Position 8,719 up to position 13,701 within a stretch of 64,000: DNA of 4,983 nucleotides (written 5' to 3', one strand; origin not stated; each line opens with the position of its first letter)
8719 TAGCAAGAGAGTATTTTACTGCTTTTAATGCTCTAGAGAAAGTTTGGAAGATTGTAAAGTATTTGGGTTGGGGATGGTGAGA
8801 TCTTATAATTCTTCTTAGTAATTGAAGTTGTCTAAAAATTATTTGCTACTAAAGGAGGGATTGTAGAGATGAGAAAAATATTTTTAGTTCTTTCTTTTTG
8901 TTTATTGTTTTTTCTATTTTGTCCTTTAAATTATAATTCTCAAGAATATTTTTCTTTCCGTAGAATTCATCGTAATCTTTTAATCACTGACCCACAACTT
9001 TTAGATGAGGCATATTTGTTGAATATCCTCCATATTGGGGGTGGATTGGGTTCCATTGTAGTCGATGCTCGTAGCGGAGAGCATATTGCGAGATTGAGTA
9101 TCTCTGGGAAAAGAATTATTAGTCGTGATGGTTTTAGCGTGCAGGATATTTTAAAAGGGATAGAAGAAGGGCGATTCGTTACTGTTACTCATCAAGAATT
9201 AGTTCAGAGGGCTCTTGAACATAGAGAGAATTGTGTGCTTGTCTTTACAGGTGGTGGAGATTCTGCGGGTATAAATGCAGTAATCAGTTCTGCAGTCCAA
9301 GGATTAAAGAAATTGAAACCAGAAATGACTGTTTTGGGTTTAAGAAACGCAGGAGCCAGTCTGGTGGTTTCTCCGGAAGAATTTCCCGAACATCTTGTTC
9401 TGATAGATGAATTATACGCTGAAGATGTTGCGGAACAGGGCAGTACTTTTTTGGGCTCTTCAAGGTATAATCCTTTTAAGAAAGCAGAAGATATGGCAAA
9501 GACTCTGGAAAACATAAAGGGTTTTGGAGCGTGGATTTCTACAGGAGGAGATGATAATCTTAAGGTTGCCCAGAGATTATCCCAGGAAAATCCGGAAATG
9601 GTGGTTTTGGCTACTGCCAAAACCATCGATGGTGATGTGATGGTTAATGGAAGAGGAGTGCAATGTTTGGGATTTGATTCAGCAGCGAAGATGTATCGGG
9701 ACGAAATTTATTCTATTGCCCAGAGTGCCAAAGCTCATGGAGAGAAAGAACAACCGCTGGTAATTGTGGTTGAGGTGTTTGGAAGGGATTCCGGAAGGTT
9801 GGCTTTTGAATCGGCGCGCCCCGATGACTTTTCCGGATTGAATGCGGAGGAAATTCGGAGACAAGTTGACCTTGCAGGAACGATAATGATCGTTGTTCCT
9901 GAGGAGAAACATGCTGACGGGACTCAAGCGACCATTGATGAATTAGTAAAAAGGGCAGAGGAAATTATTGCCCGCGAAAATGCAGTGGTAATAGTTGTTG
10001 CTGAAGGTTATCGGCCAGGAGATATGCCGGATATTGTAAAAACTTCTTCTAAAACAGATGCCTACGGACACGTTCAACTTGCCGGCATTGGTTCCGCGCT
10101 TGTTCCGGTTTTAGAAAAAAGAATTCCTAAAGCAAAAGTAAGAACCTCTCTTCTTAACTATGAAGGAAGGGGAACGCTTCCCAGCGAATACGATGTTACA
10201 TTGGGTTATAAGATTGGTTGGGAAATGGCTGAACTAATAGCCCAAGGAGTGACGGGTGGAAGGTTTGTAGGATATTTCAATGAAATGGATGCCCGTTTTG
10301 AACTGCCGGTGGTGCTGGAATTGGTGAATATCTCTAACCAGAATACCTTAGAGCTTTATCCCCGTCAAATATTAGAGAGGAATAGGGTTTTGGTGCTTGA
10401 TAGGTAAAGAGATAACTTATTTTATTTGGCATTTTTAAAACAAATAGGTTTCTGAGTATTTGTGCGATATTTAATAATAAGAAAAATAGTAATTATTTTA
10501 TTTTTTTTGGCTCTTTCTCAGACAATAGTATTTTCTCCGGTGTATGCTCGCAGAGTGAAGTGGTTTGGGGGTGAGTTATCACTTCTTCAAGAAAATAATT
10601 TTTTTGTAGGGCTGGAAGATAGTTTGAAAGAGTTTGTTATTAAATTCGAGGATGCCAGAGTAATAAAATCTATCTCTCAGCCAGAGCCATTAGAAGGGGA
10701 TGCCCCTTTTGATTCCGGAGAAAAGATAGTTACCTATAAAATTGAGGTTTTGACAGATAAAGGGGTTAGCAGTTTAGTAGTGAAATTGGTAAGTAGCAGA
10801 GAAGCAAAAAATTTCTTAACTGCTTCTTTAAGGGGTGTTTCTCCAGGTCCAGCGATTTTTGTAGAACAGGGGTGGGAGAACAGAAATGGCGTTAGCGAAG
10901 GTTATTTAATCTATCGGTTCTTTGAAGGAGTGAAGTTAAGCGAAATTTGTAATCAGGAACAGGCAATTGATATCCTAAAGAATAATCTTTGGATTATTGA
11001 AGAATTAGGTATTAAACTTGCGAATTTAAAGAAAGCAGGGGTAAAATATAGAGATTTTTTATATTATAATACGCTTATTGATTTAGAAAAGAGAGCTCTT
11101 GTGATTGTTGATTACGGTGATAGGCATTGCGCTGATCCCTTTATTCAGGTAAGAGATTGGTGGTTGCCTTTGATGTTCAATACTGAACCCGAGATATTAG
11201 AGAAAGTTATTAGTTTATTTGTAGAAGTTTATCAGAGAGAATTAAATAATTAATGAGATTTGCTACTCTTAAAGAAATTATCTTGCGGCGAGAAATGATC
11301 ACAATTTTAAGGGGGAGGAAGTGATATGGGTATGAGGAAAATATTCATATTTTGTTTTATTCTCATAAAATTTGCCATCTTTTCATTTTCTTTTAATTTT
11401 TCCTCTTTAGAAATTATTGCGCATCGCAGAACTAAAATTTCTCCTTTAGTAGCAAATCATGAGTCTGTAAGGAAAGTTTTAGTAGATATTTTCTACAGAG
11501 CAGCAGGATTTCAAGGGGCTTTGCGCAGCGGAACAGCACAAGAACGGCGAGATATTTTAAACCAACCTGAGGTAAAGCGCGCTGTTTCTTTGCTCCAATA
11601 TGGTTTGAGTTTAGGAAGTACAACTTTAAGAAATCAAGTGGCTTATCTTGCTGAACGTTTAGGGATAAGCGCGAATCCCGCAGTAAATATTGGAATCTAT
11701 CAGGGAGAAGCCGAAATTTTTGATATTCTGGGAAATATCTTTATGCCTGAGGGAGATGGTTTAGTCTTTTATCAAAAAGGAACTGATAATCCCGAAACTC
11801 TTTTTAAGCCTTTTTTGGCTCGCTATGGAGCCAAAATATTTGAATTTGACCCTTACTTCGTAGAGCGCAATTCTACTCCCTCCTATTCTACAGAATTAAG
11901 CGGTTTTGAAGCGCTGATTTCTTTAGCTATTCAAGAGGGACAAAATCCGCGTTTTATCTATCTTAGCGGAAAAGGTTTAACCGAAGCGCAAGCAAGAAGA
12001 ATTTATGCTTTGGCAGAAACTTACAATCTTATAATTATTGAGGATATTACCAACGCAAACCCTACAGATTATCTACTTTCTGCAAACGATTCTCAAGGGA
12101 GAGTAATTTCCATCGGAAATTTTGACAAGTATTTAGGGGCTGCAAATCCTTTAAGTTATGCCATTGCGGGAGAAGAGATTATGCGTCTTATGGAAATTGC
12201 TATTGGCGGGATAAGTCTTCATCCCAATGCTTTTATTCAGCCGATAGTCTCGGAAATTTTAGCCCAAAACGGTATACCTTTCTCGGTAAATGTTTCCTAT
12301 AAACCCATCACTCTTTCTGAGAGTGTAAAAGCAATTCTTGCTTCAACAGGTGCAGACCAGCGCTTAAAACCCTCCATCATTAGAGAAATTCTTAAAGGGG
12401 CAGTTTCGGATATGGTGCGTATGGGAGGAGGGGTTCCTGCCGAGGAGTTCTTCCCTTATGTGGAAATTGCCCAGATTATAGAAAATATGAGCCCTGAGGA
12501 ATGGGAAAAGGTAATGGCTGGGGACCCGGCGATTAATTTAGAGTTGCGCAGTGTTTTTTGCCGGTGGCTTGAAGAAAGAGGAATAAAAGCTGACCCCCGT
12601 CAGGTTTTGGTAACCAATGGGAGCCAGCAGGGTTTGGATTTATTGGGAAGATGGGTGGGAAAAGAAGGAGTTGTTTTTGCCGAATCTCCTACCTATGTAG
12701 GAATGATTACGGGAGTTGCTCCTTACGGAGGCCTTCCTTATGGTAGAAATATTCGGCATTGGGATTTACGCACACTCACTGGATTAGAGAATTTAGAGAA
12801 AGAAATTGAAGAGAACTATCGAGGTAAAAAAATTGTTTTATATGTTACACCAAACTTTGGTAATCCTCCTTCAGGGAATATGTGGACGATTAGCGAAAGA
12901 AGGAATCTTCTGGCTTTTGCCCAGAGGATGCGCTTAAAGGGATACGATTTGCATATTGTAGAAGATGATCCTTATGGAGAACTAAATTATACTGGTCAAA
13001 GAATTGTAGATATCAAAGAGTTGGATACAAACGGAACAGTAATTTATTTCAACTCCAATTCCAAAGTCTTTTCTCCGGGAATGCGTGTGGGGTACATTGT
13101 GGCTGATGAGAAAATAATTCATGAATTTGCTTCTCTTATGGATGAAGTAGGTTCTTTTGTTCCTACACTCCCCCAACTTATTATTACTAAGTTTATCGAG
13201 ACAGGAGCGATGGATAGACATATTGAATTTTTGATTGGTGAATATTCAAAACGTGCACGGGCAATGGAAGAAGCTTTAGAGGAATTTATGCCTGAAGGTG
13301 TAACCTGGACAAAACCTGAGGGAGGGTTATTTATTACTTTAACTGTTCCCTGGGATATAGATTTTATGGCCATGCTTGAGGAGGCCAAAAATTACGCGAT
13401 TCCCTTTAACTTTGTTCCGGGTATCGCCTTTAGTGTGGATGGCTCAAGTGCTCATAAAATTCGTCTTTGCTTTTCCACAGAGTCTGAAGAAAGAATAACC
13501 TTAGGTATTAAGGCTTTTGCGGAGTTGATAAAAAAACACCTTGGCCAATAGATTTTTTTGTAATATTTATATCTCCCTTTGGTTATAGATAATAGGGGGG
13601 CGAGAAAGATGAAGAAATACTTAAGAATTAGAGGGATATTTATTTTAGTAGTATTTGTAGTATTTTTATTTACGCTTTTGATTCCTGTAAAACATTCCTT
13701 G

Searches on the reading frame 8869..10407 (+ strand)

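Call 11: search_protein_families(library=pfam, proteins=[window:8869-10407:+], max_evalue=0.001)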
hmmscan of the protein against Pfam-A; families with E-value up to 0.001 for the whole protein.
window:8869-10407:+ (512 aa): 1 family
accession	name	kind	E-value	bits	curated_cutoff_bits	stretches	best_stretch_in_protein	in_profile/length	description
PF00365.25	PFK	-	1e-38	133.7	30.9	1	123-457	2-277/277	Phosphofructokinase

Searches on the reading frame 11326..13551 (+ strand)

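Call 11: search_protein_families(library=pfam, proteins=[window:11326-13551:+], max_evalue=0.001)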
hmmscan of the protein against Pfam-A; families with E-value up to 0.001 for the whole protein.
window:11326-13551:+ (741 aa): 1 family
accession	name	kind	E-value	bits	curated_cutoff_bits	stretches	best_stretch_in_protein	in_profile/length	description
PF00155.27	Aminotran_1_2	-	4.5e-19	69.3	19.7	1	399-725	39-355/361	Aminotransferase class I and II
